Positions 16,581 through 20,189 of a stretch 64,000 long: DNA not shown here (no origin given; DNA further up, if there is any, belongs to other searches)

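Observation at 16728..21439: Apparently intact Sfp-type PPTase fused to a KS-AT-DH scaffold whose catalytic residues all look substituted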

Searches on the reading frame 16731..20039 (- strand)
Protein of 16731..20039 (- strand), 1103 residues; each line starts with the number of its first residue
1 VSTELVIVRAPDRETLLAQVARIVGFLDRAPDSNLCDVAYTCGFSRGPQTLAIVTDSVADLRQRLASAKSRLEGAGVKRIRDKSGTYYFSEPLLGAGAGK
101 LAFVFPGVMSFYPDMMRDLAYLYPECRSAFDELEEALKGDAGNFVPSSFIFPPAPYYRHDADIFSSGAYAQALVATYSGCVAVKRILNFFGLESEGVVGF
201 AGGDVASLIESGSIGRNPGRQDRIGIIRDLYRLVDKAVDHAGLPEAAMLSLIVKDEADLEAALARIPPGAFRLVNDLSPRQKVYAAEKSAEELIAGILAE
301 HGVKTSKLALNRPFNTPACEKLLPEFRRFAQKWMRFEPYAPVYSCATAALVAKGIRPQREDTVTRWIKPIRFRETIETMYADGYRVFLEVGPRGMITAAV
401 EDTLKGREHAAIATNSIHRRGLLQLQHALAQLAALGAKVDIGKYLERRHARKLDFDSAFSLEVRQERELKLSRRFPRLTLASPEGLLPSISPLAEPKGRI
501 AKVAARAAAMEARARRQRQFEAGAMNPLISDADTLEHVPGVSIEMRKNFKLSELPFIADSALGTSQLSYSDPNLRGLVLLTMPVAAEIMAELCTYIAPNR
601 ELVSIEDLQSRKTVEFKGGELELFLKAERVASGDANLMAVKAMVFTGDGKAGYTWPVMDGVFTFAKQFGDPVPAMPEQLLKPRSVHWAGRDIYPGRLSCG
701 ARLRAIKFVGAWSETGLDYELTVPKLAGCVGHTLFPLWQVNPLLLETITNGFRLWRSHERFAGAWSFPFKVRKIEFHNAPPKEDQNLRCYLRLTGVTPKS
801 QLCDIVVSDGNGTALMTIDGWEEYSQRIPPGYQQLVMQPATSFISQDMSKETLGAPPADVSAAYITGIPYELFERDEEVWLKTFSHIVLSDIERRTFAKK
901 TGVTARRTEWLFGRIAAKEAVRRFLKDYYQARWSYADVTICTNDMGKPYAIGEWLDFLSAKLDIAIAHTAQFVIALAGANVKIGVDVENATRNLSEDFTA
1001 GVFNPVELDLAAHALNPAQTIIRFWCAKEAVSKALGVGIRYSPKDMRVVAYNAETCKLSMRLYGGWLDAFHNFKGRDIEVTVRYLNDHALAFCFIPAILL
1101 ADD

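Call 4: search_protein_families(library=pfam, proteins=[window:16731-20039:-], max_evalue=1)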
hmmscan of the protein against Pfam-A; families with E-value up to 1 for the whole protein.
window:16731-20039:- (1103 aa): 5 families
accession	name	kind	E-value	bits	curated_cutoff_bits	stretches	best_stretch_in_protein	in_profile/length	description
PF01648.25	ACPS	-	3.8e-14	53.1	25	1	983-1059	2-87/111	4'-phosphopantetheinyl transferase superfamily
PF22621.2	CurL-like_PKS_C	-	5.6e-05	23.5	27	1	10-65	7-64/64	CurL-like, PKS C-terminal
PF00698.26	Acyl_transf_1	-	0.00011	22.2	32.7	1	183-413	73-291/319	Acyl transferase domain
PF22336.2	RhiE-like_linker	-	0.00032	21.1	27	1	12-68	6-63/67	RhiE-like, KS-MAT linker domain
PF14765.12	PS-DH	-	0.00044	20.3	23.7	1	733-820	66-153/166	Polyketide synthase dehydratase N-terminal domain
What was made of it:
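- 19755..20039 (-): N-terminal KS-AT linker domain (residues 1-95) of the 1103-aa protein. The GTG start overlaps the KS-like stop (GTGA). Sub-threshold Pfam CurL-like_PKS_C and RhiE-like_linker hits (call 4).
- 17550..18440 (-): Double-hotdog DH-like pseudo-dehydratase (residues 534-830). His column = S560 (18360-18362). The Pro of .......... = T581. FHGP becomes SCGA. Asp column = E746. Sub-threshold Pfam PS-DH hit (call 4).
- On Malonyl/acyl-CoA:ACP acyltransferase (FabD / PKS AT): The Pfam score of 22.2 is below the 32.7 cut-off (call 4).
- On PKS-type double-hotdog dehydratase: The Pfam PS-DH score of 20.3 is below the 23.7 cut-off (call 4).
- On Sfp-type (group II) 4'-phosphopantetheinyl transferase: PF01648 53.1 bits against 25 (call 4).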

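Call 5: search_protein_families(library=ncbifam, proteins=[window:16731-20039:-], max_evalue=1)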
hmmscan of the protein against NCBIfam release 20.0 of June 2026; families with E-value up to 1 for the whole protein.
window:16731-20039:- (1103 aa): 19 families
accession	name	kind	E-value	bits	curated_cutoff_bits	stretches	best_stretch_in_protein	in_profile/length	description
NF045894.1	PKS_plus_SDR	equivalog_domain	1.2e-29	102.7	1740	1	6-454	449-864/1515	type I polyketide synthase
TIGR02813.1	omega_3_PfaA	subfamily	2.6e-25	87.4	1010.1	1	51-440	532-919/2582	polyketide-type polyunsaturated fatty acid synthase PfaA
TIGR00128.1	fabD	equivalog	3.5e-13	49.7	260.9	1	100-395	2-278/290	ACP S-malonyltransferase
TIGR00556.1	pantethn_trn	domain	1e-12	48.3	45.35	2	980-1054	2-86/128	phosphopantetheine--protein transferase domain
TIGR00516.1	acpS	equivalog_domain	8.9e-11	42.2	59.8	2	995-1092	23-117/125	holo-ACP synthase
NF037940.1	PKS_MbtD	equivalog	7.2e-08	30.9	1150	1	8-431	10-401/978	mycobactin polyketide synthase MbtD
NF011254.0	PRK14660.1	equivalog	1.3e-06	28.4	195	1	987-1092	15-120/125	holo-[acyl-carrier-protein] synthase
TIGR03131.1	malonate_mdcH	equivalog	1.4e-06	28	297.9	1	159-398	44-270/297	malonate decarboxylase subunit epsilon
NF041183.1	Pks2_ls1_myc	equivalog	1.6e-06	25.3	2400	1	289-441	701-853/2086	sulfolipid-1 biosynthesis phthioceranic/hydroxyphthioceranic acid synthase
NF011250.0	PRK14656.1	equivalog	2e-06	27.9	175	1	998-1092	26-120/126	holo-[acyl-carrier-protein] synthase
NF000832.0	PRK00070.3-2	equivalog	4.3e-06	27.1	107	1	1011-1084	33-103/116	holo-ACP synthase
NF042922.1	4PPT_HetI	equivalog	6.9e-06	25.5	370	1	915-1058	61-201/235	4'-phosphopantetheinyl transferase HetI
NF011251.0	PRK14657.1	equivalog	1.2e-05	25.3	165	1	987-1091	15-117/123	holo-[acyl-carrier-protein] synthase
NF037941.1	PKS_NbtC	equivalog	1.5e-05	23.2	1150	1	95-433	91-418/1027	nocobactin polyketide synthase NbtC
NF040607.1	mycolic_Pks13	equivalog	8.2e-05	20.2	2100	1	102-449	666-1002/1680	polyketide synthase Pks13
TIGR02816.1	pfaB_fam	subfamily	0.0024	16.7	144.3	1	51-126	128-204/534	PfaB family protein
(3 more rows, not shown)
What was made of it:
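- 18720..19754 (-): AT-like pseudo-acyltransferase (residues 96-440). GQGSQ becomes GVMSF. GHSxG becomes GFAGG (Ser column = A201, 19437-19439). AFHS becomes PFNT (N315). NCBIfam FabD, PfaA and PKS partial hits (call 5).
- On Sfp-type (group II) 4'-phosphopantetheinyl transferase: TIGR00556 48.3 bits against 45.35 (call 5).
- On PfaBC-PPTase subunit of a PUFA-synthase-like secondary lipid synthase: TIGR02816 pfaB_fam: 16.7 bits against 144 (call 5).
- Checked: It has sub-threshold CurL/RhiE KS-AT linker, Acyl_transf_1 and PS-DH hits (call 4), plus strong partial hits to PfaA and type I PKS models in NCBIfam (call 5).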

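Call 7: find_homologous_proteins(query=window:16731-20039:-, max_evalue=0.00001)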
Query window:16731-20039:- (1103 aa): 549 proteins with E <= 0.00001 among 8000 candidates; the best 120 are listed.
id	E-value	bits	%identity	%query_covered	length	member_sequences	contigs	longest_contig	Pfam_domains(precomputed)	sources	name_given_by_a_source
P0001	0.0e+0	2461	97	100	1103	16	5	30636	PF01648.26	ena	-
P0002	0.0e+0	2115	83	100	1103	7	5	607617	PF01648.26,PF00698.27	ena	-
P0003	0.0e+0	1995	78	100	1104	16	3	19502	PF01648.26,PF00698.27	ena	-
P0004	0.0e+0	1909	75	100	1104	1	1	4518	PF01648.26,PF22621.3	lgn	-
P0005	0.0e+0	1802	71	100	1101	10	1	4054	PF01648.26,PF00698.27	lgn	-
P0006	0.0e+0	1547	61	100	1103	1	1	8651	PF01648.26,PF14765.13,PF00698.27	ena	-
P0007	0.0e+0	1535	60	100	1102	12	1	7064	PF01648.26,PF22621.3,PF00698.27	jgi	jgi:phosphopantetheine--protein transferase-like protein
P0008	0.0e+0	1512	60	100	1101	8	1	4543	PF01648.26,PF14765.13,PF00698.27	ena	-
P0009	0.0e+0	1511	59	100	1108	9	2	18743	PF01648.26,PF00698.27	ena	-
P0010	0.0e+0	1510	60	100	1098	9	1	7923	PF01648.26,PF00698.27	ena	-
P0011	0.0e+0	1507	60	100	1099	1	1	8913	PF01648.26,PF00698.27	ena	-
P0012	0.0e+0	1505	60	100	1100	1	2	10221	PF01648.26,PF14765.13,PF00698.27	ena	-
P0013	0.0e+0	1504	61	100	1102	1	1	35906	PF01648.26,PF00698.27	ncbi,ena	-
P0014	0.0e+0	1504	60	100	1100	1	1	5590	PF01648.26,PF14765.13,PF00698.27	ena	-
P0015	0.0e+0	1504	59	100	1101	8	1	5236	PF01648.26,PF00698.27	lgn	-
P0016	0.0e+0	1501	60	100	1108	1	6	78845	PF22336.3,PF01648.26,PF22621.3,PF14765.13,PF00698.27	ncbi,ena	-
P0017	0.0e+0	1501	60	100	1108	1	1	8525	PF01648.26,PF22621.3,PF14765.13,PF00698.27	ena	-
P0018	0.0e+0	1500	60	100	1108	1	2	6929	PF01648.26,PF22621.3,PF14765.13,PF00698.27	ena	-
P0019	0.0e+0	1500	60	100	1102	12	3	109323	PF01648.26,PF14765.13,PF00698.27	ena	-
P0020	0.0e+0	1500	60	100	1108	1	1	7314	PF01648.26,PF22621.3,PF14765.13,PF00698.27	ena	-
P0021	0.0e+0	1500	60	100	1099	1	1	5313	PF01648.26,PF00698.27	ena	-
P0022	0.0e+0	1499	60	100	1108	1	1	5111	PF01648.26,PF22621.3,PF14765.13,PF00698.27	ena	-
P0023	0.0e+0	1499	60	99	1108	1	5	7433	PF01648.26,PF22621.3,PF14765.13,PF00698.27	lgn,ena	-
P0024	0.0e+0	1499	60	99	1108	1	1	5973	PF01648.26,PF22621.3,PF14765.13,PF00698.27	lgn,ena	-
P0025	0.0e+0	1499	60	100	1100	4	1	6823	PF01648.26,PF22621.3,PF14765.13,PF00698.27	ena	-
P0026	0.0e+0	1499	59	100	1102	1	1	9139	PF01648.26,PF00698.27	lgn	-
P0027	0.0e+0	1499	60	100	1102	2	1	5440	PF01648.26,PF00698.27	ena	-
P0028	0.0e+0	1499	60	99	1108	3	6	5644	PF01648.26,PF22621.3,PF14765.13,PF00698.27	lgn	-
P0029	0.0e+0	1498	60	100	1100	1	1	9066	PF01648.26,PF00698.27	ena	-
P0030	0.0e+0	1498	60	100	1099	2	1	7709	PF01648.26,PF00698.27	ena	-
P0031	0.0e+0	1497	60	100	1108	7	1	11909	PF01648.26,PF22621.3,PF14765.13,PF00698.27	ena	-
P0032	0.0e+0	1497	60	100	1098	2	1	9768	PF01648.26,PF00698.27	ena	-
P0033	0.0e+0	1497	60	99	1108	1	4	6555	PF01648.26,PF22621.3,PF14765.13,PF00698.27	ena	-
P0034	0.0e+0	1497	60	100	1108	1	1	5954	PF01648.26,PF22621.3,PF14765.13,PF00698.27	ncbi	-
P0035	0.0e+0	1497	60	99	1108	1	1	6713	PF01648.26,PF22621.3,PF14765.13,PF00698.27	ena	-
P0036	0.0e+0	1496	60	100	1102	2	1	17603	PF01648.26,PF14765.13,PF00698.27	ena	-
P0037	0.0e+0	1496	60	100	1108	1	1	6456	PF01648.26,PF22621.3,PF14765.13,PF00698.27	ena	-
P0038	0.0e+0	1496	60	99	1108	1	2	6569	PF01648.26,PF22621.3,PF14765.13,PF00698.27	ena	-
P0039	0.0e+0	1496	60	100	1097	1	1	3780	PF01648.26,PF14765.13,PF00698.27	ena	-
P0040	0.0e+0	1495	60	100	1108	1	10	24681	PF01648.26,PF22621.3,PF14765.13,PF00698.27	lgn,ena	-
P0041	0.0e+0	1495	60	100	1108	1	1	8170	PF01648.26,PF22621.3,PF14765.13,PF00698.27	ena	-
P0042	0.0e+0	1495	60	100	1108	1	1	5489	PF01648.26,PF22621.3,PF14765.13,PF00698.27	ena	-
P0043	0.0e+0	1495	60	100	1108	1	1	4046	PF01648.26,PF22621.3,PF14765.13,PF00698.27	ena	-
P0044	0.0e+0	1495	60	100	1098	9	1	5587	PF01648.26,PF00698.27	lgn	-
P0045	0.0e+0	1495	60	100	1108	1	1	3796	PF01648.26,PF22621.3,PF14765.13,PF00698.27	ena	-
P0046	0.0e+0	1495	59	100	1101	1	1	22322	PF01648.26,PF14765.13,PF00698.27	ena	-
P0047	0.0e+0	1494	61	100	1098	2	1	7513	PF01648.26,PF22621.3,PF00698.27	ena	-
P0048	0.0e+0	1494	60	100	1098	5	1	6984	PF01648.26,PF00698.27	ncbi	-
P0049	0.0e+0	1494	60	100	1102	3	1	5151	PF01648.26,PF22621.3,PF00698.27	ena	-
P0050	0.0e+0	1494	59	100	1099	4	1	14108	PF01648.26,PF22621.3,PF14765.13,PF00698.27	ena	-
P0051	0.0e+0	1493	60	100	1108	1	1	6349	PF01648.26,PF22621.3,PF14765.13,PF00698.27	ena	-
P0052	0.0e+0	1493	59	99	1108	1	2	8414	PF01648.26,PF22621.3,PF00698.27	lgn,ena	-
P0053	0.0e+0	1493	60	100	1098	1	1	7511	PF01648.26,PF00698.27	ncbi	-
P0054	0.0e+0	1492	60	99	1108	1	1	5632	PF01648.26,PF22621.3,PF14765.13,PF00698.27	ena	-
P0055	0.0e+0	1492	59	100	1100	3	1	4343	PF01648.26,PF00698.27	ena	-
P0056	0.0e+0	1492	59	100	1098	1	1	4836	PF01648.26,PF00698.27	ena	-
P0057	0.0e+0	1492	60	100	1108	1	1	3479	PF01648.26,PF22621.3,PF14765.13,PF00698.27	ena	-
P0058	0.0e+0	1492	60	100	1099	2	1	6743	PF01648.26,PF00698.27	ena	-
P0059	0.0e+0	1492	60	100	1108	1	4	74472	PF01648.26,PF22621.3,PF14765.13,PF00698.27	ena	-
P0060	0.0e+0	1492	60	100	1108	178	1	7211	PF22336.3,PF01648.26,PF22621.3,PF00698.27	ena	-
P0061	0.0e+0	1491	60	100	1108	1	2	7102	PF01648.26,PF22621.3,PF14765.13,PF00698.27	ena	-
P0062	0.0e+0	1491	60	100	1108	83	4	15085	PF01648.26,PF22621.3,PF14765.13,PF00698.27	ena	-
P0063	0.0e+0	1491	60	100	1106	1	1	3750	PF01648.26,PF22621.3,PF14765.13,PF00698.27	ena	-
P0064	0.0e+0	1491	60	100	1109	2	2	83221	PF22336.3,PF01648.26,PF22621.3,PF00698.27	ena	-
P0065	0.0e+0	1490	60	100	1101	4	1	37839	PF01648.26,PF00698.27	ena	-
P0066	0.0e+0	1490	59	100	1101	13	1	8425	PF01648.26,PF00698.27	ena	-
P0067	0.0e+0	1490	60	100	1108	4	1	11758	PF22336.3,PF01648.26,PF22621.3,PF00698.27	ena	-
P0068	0.0e+0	1489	59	100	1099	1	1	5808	PF01648.26,PF00698.27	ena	-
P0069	0.0e+0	1489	60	100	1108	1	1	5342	PF01648.26,PF22621.3,PF14765.13,PF00698.27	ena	-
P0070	0.0e+0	1489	60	100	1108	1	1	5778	PF01648.26,PF22621.3,PF14765.13,PF00698.27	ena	-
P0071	0.0e+0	1488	60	100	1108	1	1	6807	PF01648.26,PF22621.3,PF14765.13,PF00698.27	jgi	-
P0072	0.0e+0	1487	60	100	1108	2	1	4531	PF01648.26,PF22621.3,PF14765.13,PF00698.27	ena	-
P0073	0.0e+0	1486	60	100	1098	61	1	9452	PF01648.26,PF00698.27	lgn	-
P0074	0.0e+0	1486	60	100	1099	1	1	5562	PF01648.26,PF00698.27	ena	-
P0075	0.0e+0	1485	59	100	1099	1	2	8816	PF01648.26,PF00698.27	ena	-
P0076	0.0e+0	1484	59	100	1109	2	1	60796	PF01648.26,PF22621.3,PF00698.27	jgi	-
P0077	0.0e+0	1484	59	100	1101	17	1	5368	PF01648.26,PF14765.13,PF00698.27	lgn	-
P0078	0.0e+0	1484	59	100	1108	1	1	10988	PF22336.3,PF01648.26,PF22621.3,PF00698.27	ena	-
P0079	0.0e+0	1484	60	100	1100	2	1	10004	PF01648.26,PF22621.3,PF14765.13,PF00698.27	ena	-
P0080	0.0e+0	1484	59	100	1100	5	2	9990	PF01648.26,PF00698.27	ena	-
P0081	0.0e+0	1484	59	100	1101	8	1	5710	PF01648.26,PF00698.27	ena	-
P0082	0.0e+0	1483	60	100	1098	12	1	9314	PF01648.26,PF00698.27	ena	-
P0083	0.0e+0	1483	59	100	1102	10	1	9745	PF01648.26,PF14765.13,PF00698.27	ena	-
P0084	0.0e+0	1483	59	100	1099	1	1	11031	PF01648.26,PF00698.27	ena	-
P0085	0.0e+0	1483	60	100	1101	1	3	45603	PF01648.26,PF00698.27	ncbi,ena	-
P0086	0.0e+0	1483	59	100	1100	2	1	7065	PF01648.26,PF14765.13,PF00698.27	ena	-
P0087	0.0e+0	1483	59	100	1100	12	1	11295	PF01648.26,PF22621.3,PF14765.13,PF00698.27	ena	-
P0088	0.0e+0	1483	59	100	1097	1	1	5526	PF01648.26,PF00698.27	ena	-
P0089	0.0e+0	1482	59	100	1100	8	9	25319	PF01648.26,PF14765.13,PF00698.27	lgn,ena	-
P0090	0.0e+0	1482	60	100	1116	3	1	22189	PF01648.26,PF22621.3,PF14765.13,PF00698.27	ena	-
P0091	0.0e+0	1482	60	100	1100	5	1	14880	PF01648.26,PF22621.3,PF14765.13,PF00698.27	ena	-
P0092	0.0e+0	1482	60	100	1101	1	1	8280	PF01648.26,PF14765.13,PF00698.27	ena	-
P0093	0.0e+0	1482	60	100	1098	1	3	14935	PF01648.26,PF14765.13,PF00698.27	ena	-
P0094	0.0e+0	1482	59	100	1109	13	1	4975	PF22336.3,PF01648.26,PF22621.3,PF00698.27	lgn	-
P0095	0.0e+0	1480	59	100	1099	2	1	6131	PF01648.26,PF00698.27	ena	-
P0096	0.0e+0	1480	59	100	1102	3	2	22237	PF01648.26,PF00698.27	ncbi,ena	-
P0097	0.0e+0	1480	59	100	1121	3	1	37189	PF01648.26,PF14765.13,PF00698.27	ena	-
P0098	0.0e+0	1480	60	99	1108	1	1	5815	PF01648.26,PF22621.3,PF14765.13,PF00698.27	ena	-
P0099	0.0e+0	1479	59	100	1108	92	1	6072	PF22336.3,PF01648.26,PF22621.3,PF14765.13,PF00698.27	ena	-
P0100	0.0e+0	1479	60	100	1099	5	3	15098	PF01648.26,PF00698.27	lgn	-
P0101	0.0e+0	1479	59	100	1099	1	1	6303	PF01648.26,PF14765.13,PF00698.27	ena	-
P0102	0.0e+0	1478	59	100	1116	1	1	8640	PF01648.26,PF00698.27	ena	-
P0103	0.0e+0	1478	59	100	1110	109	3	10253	PF01648.26,PF22621.3,PF00698.27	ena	-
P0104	0.0e+0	1477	60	100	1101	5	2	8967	PF22336.3,PF01648.26,PF22621.3,PF00698.27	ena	-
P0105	0.0e+0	1477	60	100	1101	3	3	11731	PF01648.26,PF00698.27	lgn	-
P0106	0.0e+0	1475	59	100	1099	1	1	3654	PF01648.26,PF14765.13,PF00698.27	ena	-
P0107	0.0e+0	1475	60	100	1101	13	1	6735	PF01648.26,PF22621.3,PF00698.27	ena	-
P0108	0.0e+0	1475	59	100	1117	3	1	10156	PF01648.26,PF22621.3,PF14765.13,PF00698.27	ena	-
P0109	0.0e+0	1475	59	100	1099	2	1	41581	PF01648.26,PF00698.27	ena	-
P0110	0.0e+0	1475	60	100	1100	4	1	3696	PF01648.26,PF00698.27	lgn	-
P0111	0.0e+0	1474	60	100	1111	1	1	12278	PF01648.26,PF00698.27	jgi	-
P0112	0.0e+0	1474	59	100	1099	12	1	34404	PF01648.26,PF14765.13,PF00698.27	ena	-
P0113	0.0e+0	1474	60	100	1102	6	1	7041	PF01648.26,PF14765.13,PF00698.27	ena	-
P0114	0.0e+0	1473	59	100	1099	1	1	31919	PF01648.26,PF00698.27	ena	-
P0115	0.0e+0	1473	60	100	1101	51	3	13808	PF01648.26,PF00698.27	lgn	-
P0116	0.0e+0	1472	59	100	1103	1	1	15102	PF22336.3,PF01648.26,PF22621.3,PF00698.27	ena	-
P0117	0.0e+0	1472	59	100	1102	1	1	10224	PF22336.3,PF01648.26,PF22621.3,PF00698.27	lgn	-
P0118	0.0e+0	1472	59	99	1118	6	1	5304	PF01648.26,PF14765.13,PF00698.27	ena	-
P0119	0.0e+0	1472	59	100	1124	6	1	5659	PF01648.26,PF00698.27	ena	-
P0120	0.0e+0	1471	59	100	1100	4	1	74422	PF01648.26,PF00698.27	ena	-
